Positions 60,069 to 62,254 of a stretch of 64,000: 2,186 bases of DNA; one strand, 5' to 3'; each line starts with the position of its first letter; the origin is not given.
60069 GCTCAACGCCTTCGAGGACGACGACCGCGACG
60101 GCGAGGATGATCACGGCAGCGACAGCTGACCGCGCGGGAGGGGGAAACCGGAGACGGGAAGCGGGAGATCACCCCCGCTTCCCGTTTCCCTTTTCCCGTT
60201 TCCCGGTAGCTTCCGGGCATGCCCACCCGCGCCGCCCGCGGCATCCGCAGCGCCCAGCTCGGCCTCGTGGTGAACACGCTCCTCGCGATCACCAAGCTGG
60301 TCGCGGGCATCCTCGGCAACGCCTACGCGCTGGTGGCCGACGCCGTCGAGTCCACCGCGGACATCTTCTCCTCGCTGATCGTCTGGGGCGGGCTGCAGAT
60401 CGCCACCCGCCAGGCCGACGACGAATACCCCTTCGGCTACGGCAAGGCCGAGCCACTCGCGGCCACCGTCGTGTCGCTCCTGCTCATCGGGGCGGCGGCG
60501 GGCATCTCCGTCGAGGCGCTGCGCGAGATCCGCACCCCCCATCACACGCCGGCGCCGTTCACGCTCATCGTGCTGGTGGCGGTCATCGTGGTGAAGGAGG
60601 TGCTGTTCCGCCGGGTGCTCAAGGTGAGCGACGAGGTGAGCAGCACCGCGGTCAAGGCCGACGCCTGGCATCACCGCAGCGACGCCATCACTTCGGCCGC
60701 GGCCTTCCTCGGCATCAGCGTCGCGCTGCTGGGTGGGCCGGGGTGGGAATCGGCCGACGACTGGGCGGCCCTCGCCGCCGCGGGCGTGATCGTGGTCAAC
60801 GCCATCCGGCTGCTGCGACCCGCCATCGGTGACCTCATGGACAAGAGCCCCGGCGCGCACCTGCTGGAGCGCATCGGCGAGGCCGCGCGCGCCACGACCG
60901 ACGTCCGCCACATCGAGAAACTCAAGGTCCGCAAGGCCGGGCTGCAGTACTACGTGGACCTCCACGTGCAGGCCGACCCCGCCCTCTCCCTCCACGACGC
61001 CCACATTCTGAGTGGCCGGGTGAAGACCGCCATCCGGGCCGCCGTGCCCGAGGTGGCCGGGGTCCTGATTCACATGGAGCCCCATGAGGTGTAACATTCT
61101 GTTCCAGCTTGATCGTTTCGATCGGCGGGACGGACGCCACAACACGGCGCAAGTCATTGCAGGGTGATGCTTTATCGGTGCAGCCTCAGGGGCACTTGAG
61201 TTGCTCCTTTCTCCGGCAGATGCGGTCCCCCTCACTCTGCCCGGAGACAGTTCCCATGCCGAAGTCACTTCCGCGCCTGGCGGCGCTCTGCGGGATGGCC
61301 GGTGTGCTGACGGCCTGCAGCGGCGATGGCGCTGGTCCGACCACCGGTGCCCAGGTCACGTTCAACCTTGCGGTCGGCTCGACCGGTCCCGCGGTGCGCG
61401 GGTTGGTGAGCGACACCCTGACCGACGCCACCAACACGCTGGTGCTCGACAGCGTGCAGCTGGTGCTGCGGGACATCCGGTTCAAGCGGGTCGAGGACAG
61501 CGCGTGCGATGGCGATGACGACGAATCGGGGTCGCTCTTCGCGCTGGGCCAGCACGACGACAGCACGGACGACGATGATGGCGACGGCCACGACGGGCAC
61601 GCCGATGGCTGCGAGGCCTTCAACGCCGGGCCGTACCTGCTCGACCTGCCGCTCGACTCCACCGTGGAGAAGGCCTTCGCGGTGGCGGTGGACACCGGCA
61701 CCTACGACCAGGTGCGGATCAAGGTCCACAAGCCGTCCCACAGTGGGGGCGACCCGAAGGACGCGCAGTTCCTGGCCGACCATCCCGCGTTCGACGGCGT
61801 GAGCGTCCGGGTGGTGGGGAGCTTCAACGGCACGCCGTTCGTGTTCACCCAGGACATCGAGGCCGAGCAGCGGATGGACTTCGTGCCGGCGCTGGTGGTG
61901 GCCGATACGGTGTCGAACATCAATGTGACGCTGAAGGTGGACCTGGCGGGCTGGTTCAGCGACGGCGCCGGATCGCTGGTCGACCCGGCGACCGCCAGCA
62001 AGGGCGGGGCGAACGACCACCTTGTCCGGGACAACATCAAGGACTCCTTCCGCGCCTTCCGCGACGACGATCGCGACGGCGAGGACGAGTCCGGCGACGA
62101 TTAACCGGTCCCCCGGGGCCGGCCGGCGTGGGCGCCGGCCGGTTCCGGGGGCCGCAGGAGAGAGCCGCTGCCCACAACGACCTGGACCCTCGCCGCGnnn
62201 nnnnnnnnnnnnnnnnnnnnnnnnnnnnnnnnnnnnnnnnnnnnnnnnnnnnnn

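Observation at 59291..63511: Sigma-54-driven module: two paralogous acidic lipoproteins flanking a CDF metal exporter, with a dedicated activator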

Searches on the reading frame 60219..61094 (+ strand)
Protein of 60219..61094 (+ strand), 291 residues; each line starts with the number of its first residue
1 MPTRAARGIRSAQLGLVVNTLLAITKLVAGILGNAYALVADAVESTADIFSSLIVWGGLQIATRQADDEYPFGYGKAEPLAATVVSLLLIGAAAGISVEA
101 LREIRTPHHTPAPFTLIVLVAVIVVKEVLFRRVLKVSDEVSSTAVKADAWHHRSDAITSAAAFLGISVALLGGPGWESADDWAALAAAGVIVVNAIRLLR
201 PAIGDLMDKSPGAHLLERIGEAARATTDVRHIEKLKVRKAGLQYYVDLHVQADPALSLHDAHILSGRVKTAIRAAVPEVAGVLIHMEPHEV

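Call 6: search_protein_families(library=pfam, proteins=[window:60219-61094:+], max_evalue=0.1)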
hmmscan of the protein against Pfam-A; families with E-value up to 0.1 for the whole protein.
window:60219-61094:+ (291 aa): 4 families
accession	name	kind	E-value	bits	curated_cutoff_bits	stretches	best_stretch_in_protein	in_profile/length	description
PF01545.26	Cation_efflux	-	5.5e-45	154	26.6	1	14-207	3-198/198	Cation efflux family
PF16916.11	ZT_dimer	-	4.2e-18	65.6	26.7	1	216-289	6-78/78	Dimerisation domain of Zinc Transporter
PF09788.14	Tmemb_55A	-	0.074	12.7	30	1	74-137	185-248/248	Transmembrane protein 55A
PF19094.5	EMC6_arch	-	0.096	13.6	26.7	0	83-136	8-57/87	EMC6-arch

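Call 7: search_protein_families(library=ncbifam, proteins=[window:60219-61094:+], max_evalue=0.1)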
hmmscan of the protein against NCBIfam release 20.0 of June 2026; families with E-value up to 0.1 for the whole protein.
window:60219-61094:+ (291 aa): 11 families
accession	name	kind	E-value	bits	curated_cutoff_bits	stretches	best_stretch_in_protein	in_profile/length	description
TIGR01297.1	CDF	superfamily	1.4e-61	208.3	82.35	1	10-290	3-284/285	cation diffusion facilitator family transporter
NF033616.1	CDF_MamB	equivalog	4.4e-50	170.7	350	1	14-288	11-283/284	magnetosome biogenesis CDF transporter MamB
NF033615.1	CDF_MamM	equivalog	1.2e-44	152.7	350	1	13-289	13-289/290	magnetosome biogenesis CDF transporter MamM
NF050169.1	CatEfflxFieF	equivalog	7.4e-42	143.5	420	1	16-289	12-282/282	cation efflux pump FieF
NF052621.1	MngEfTpMntE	equivalog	6.4e-36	124.3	500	1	9-290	3-283/293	manganese efflux transporter MntE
NF007064.0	PRK09509.1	equivalog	5.8e-35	120.7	447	1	11-291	12-289/300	CDF family cation-efflux transporter FieF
NF040994.1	MamV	equivalog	2e-30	106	500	1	10-288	12-287/319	CDF transporter MamV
NF002923.0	PRK03557.1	equivalog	1.2e-17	64.1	408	1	15-262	24-268/313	CDF family zinc transporter ZitB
NF052602.1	Zn_efflux_Cdf31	equivalog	6.3e-14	52.1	460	1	14-290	12-291/299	CDF family zinc efflux transporter Cdf31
NF033827.1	CDF_efflux_DmeF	equivalog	2.3e-09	37.1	250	2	10-123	16-128/309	CDF family Co(II)/Ni(II) efflux transporter DmeF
NF033634.1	SLATT_1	domain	0.02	14.8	41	1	132-200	5-75/132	SLATT domain-containing protein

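Call 80: search_solved_structures(query=window:60219-61094:+, max_evalue=0.00001, show_alignments=2)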
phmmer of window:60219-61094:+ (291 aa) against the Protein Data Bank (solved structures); distinct sequences matched with E-value up to 0.00001: 9.
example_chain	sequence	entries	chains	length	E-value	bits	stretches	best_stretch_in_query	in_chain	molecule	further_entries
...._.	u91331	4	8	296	2.7e-25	92.8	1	19-290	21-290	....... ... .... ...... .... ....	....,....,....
3j1z_P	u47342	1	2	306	3.1e-25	92.6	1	19-290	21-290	Cation efflux family protein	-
8f6j_B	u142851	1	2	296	8.9e-25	91.1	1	19-290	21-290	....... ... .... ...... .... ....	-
2qfi_A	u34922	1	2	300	1.5e-24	90.4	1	13-289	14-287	Ferrous-iron efflux pump fieF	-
3h90_A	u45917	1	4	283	1.8e-24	90.1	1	15-289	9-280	Ferrous-iron efflux pump fieF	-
8f6h_A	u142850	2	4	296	4.6e-24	88.7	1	19-290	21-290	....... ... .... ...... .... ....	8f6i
8f6f_A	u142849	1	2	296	4.6e-24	88.7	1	19-290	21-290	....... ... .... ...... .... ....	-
8f6k_A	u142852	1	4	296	2.5e-23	86.3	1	19-290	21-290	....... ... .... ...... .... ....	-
8j7t_A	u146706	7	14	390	2.6e-06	30.6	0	15-119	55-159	Zinc transporter 7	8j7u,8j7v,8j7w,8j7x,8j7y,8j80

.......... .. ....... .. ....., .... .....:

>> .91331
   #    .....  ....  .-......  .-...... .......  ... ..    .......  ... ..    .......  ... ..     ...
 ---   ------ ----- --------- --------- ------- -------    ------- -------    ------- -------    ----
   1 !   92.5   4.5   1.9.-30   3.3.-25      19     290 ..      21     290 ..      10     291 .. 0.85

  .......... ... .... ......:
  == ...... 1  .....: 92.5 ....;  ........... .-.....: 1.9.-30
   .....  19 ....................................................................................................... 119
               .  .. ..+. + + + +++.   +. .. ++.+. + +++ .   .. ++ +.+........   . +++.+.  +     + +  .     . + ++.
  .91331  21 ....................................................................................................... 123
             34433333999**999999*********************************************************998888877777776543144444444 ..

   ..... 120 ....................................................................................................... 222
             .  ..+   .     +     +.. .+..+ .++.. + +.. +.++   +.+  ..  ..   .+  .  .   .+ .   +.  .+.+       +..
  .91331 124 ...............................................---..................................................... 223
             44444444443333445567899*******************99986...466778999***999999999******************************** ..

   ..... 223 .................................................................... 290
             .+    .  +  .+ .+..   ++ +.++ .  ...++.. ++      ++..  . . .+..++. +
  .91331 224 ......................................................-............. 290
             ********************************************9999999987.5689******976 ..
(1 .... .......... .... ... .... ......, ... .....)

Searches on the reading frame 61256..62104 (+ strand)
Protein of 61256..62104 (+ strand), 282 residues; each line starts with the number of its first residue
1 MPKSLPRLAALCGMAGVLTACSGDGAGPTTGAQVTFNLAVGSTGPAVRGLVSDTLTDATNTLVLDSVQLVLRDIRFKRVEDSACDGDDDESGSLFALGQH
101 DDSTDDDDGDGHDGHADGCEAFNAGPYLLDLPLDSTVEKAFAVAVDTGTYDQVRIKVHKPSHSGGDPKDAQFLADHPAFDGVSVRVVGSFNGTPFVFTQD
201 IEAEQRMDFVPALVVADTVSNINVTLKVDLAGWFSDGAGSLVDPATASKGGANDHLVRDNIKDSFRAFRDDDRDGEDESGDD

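Call 6: search_protein_families(library=pfam, proteins=[window:61256-62104:+], max_evalue=0.1)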
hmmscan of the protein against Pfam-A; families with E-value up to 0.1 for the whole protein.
window:61256-62104:+ (282 aa): 0 families

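Call 7: search_protein_families(library=ncbifam, proteins=[window:61256-62104:+], max_evalue=0.1)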
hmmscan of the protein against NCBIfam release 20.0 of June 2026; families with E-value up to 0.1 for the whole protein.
window:61256-62104:+ (282 aa): 0 families

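Call 15: search_protein_representatives(protein=window:61256-62104:+)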
Query: 282 residues. Proteins with E-value up to 0.001 (for the whole library): 1133; up to 1e-10: 665; up to 1e-30: 203. The best 150 are listed.
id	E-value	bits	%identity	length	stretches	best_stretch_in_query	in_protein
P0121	1.4e-93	330.1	60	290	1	7-282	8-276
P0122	6.7e-69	249.1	51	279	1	8-279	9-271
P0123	7.4e-62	226.0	48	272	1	1-282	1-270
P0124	8.5e-57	209.4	49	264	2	113-280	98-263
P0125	1.1e-55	205.8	47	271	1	1-280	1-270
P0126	5.3e-55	203.5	49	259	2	116-278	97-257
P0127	9.3e-55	202.7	46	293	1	10-279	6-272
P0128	2.7e-54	201.2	48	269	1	18-278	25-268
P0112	1.5e-53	198.8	49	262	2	116-282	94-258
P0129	1.5e-53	198.7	45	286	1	6-279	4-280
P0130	3.3e-52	194.4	44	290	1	11-280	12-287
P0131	1.1e-51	192.7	46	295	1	5-279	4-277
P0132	8.4e-51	189.7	45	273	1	16-281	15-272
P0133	8.8e-51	189.7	48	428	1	50-279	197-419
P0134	2.7e-50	188.1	49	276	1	25-282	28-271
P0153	2.5e-46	175.1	48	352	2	118-281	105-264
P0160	2.6e-45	171.7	38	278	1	9-275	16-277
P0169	3.1e-44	168.2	49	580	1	11-233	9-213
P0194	8.1e-41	157.0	39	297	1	9-280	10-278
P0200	2.9e-40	155.2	38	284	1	43-281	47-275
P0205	2.2e-39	152.3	39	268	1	14-280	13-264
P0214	1.5e-38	149.6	39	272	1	4-275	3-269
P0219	1.9e-38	149.2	38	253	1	16-278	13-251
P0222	2.5e-38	148.8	39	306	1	7-279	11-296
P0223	3.9e-38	148.2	44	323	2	107-282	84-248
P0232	1.6e-37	146.1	42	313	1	11-282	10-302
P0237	4.4e-37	144.7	38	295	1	6-282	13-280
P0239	5.0e-37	144.5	41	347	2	102-278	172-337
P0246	2.0e-36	142.6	40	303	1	11-279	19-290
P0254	1.3e-35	140.0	38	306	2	84-266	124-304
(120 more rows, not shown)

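Call 50: search_protein_families(library=pfam, proteins=[P0133, P0169, P0153, P0239, P0223, P0254, P0232], max_evalue=0.01)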
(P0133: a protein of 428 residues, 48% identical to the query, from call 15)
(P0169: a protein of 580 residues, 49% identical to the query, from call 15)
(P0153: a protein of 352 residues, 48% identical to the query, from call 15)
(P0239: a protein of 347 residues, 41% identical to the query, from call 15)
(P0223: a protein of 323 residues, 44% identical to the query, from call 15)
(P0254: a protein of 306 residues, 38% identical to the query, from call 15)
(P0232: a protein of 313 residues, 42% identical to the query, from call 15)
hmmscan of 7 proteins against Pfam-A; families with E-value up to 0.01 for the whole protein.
P0133 (428 aa): 0 families

P0169 (580 aa): 2 families
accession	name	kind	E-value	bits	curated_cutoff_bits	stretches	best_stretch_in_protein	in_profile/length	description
PF00158.32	Sigma54_activat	-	4.2e-11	43.3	20.2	1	491-544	1-53/168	Sigma-54 interaction domain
PF14532.12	Sigma54_activ_2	-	0.00026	21.7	25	1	497-550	9-58/138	Sigma-54 interaction domain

P0153 (352 aa): 0 families

P0239 (347 aa): 0 families

P0223 (323 aa): 1 family
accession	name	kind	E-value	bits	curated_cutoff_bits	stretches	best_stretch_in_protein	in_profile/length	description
PF14321.11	DUF4382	-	0.00083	20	25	1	63-202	20-125/136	Domain of unknown function (DUF4382)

P0254 (306 aa): 0 families

P0232 (313 aa): 0 families

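Call 52: search_protein_families(library=pfam, alignment_id=A3, max_evalue=0.1)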
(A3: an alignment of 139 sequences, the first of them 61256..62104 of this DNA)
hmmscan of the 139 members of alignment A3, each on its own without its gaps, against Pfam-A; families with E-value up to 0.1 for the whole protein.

A. member 1, window:61256-62104:+ (282 aa): 0 families

B. families by the number of members that match (of 139 scanned): 17 families
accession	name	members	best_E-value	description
PF20243.3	MbnP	22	7.6e-06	MbnP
PF14321.11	DUF4382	21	9.9e-05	Domain of unknown function (DUF4382)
PF14900.11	DUF4493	2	0.037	Domain of unknown function (DUF4493)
PF00720.22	SSI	2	0.056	Subtilisin inhibitor-like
PF15888.10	FOG_N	1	0.017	Folded gastrulation N-terminus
PF20402.4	DUF6692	1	0.02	Domain of unknown function (DUF6692)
PF23619.1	Ig_VWA7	1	0.025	VWA7 Ig-like domain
PF21190.3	Bbp16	1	0.031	Bbp16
PF20727.2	Nairovirus_MLD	1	0.034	Nairovirus, mucin-like domain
PF19858.4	OxRdtase_C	1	0.048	Bacterial oxidoreductases, C-terminal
PF05009.17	EBV-NA3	1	0.049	Epstein-Barr virus nuclear antigen 3 (EBNA-3)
PF18715.7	Phage_spike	1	0.066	Phage spike trimer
PF23861.1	Ribophorin_II_2nd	1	0.081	Ribophorin II second domain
PF19522.4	DUF6052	1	0.083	Family of unknown function (DUF6052)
PF17093.10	PBP_N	1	0.086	Penicillin-binding protein N-terminus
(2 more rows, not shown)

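Call 53: search_solved_structures(query=A3, max_evalue=10, show_alignments=3)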
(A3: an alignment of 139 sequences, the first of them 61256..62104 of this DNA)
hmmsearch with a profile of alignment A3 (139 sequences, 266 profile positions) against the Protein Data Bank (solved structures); distinct sequences matched with E-value up to 10: 0.

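Call 57: search_protein_families(library=pfam, proteins=[P0160, P0200, P0214, P0219, P0222, P0237, P0246, P0205, P0194, P0223], max_evalue=0.5)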
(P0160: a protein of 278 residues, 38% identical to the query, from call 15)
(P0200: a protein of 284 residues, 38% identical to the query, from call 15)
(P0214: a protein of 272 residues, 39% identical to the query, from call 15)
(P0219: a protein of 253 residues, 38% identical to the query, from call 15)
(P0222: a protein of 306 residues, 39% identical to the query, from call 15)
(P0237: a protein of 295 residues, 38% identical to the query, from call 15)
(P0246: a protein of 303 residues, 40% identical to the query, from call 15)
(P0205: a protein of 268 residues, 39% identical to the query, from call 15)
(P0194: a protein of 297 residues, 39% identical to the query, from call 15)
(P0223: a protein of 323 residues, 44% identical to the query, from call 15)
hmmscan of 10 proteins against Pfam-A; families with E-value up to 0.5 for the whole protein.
P0160 (278 aa): 0 families

P0200 (284 aa): 0 families

P0214 (272 aa): 0 families

P0219 (253 aa): 4 families
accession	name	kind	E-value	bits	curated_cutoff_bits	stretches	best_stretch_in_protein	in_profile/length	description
PF20243.3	MbnP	-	7.6e-06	26.4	27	1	32-136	5-88/189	MbnP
PF14321.11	DUF4382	-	0.0012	19.5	25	1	65-205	16-120/136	Domain of unknown function (DUF4382)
PF01492.22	Gemini_C4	-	0.12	12.8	29.1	0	151-181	44-74/84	Geminivirus C4 protein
PF16339.10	DUF4969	-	0.48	11.3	31.4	0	177-214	35-74/79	Domain of unknown function (DUF4969)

P0222 (306 aa): 1 family
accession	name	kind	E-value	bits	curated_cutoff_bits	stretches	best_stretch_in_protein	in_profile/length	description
PF00720.22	SSI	-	0.056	13.9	23.9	1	196-217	68-89/92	Subtilisin inhibitor-like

P0237 (295 aa): 2 families
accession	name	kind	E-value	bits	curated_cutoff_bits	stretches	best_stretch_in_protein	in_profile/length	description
PF09557.15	DUF2382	-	0.19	12.5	23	1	29-88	31-90/111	Domain of unknown function (DUF2382)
PF14321.11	DUF4382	-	0.23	12.1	25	1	92-193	33-85/136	Domain of unknown function (DUF4382)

P0246 (303 aa): 0 families

P0205 (268 aa): 0 families

P0194 (297 aa): 0 families

P0223 (323 aa): 1 family
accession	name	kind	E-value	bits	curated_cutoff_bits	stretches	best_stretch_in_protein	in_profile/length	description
PF14321.11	DUF4382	-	0.00083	20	25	1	63-202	20-125/136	Domain of unknown function (DUF4382)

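Call 62: predict_structure(alignment_id=A3)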
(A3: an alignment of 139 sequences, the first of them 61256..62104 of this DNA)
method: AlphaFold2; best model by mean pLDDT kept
length: 282 residues; sequences in the alignment: 139
mean_pLDDT: 81.1   pTM: 0.75
mean pLDDT of the five models: 81.1, 80.3, 79.6, 79.1, 78.8
residues with pLDDT >= 90: 154; 70-90: 44; 50-70: 55; < 50: 29
segments of 3 or more residues with pLDDT < 50: 48-50, 91-96, 108-112, 114-116
pLDDT, mean of each block of 10 residues (from residue 1): 56 54 54 90 59 87 97 91 55 50 52 51 90 89 90 94 92 97 98 98 93 84 92 95 97 98 93 83 51
secondary structure, 60 per line:
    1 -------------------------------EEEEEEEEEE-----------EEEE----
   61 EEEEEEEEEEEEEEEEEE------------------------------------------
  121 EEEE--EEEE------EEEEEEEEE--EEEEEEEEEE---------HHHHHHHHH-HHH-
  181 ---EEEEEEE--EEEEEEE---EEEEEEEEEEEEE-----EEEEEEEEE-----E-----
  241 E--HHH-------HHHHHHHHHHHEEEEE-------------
elements in order: E32-41 E53-56 E61-78 E121-124 E127-130 E137-145 E148-157 H167-175 E184-190 E193-199 E203-215 E221-229 H254-264 E265-269

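Call 65: fold_search(model_id=the predicted structure, library=pdb)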
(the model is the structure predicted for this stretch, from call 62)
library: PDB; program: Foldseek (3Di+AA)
matches with E <= 10: 130; with E <= 0.001: 0
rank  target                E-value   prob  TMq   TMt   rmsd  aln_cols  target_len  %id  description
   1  7l6g_A                2.5e-03  0.99  0.38  0.37  12.6       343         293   11  MbnP from Methylosinus trichosporium (released 2021-05-26)
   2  7l6g_B                6.8e-03  0.98  0.39  0.38  12.2       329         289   11  MbnP from Methylosinus trichosporium (released 2021-05-26)
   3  7l6g_C                8.0e-03  0.97  0.39  0.38  12.0       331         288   10  MbnP from Methylosinus trichosporium (released 2021-05-26)
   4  7l6g_F                8.0e-03  0.96  0.37  0.37  13.1       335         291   12  MbnP from Methylosinus trichosporium (released 2021-05-26)
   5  7l6g_E                1.1e-02  0.97  0.41  0.39  12.8       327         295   11  MbnP from Methylosinus trichosporium (released 2021-05-26)
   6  7l6g_D                2.3e-02  0.92  0.40  0.39  13.2       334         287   11  MbnP from Methylosinus trichosporium (released 2021-05-26)
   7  4ijy                  1.5e-01  0.30  0.24  0.23  17.2       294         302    6  Crystal Structure of the ETEC Secreted Protein CofJ (released 2013-10-16)
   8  4h40_A                2.0e-01  0.16  0.19  0.18  13.2       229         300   10  Crystal structure of a putative cell adhesion protein (BF2867) from Bacteroides fragilis NCTC 9343 at 2.57 A resolutio (released 2012-10-03)
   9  4gpv_A                3.7e-01  0.20  0.23  0.21  13.6       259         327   12  Crystal structure of a putative cell adhesion protein (BACEGG_00536) from Bacteroides eggerthii DSM 20697 at 1.67 A re (released 2012-09-19)
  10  4h40_B                4.9e-01  0.20  0.21  0.20  13.9       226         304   11  Crystal structure of a putative cell adhesion protein (BF2867) from Bacteroides fragilis NCTC 9343 at 2.57 A resolutio (released 2012-10-03)
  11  4gpv_B                6.1e-01  0.13  0.23  0.20  13.5       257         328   13  Crystal structure of a putative cell adhesion protein (BACEGG_00536) from Bacteroides eggerthii DSM 20697 at 1.67 A re (released 2012-09-19)
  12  4cdb                  6.5e-01  0.08  0.14  0.09  12.9       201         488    6  Crystal structure of listeriolysin O (released 2014-04-23)
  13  8cy7_A                8.6e-01  0.01  0.10  0.05  16.8       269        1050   10  SARS-CoV-2 Spike protein in complex with a pan-sarbecovirus nanobody 2-34 (released 2022-07-06)
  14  2azq                  9.1e-01  0.06  0.18  0.17  20.7       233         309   12  Crystal Structure of Catechol 1,2-Dioxygenase from Pseudomonas arvilla C-1 (released 2005-10-04)
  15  3pvm_A                1.1e+00  0.05  0.17  0.04  19.3       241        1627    7  Structure of Complement C5 in Complex with CVF (released 2011-01-19)
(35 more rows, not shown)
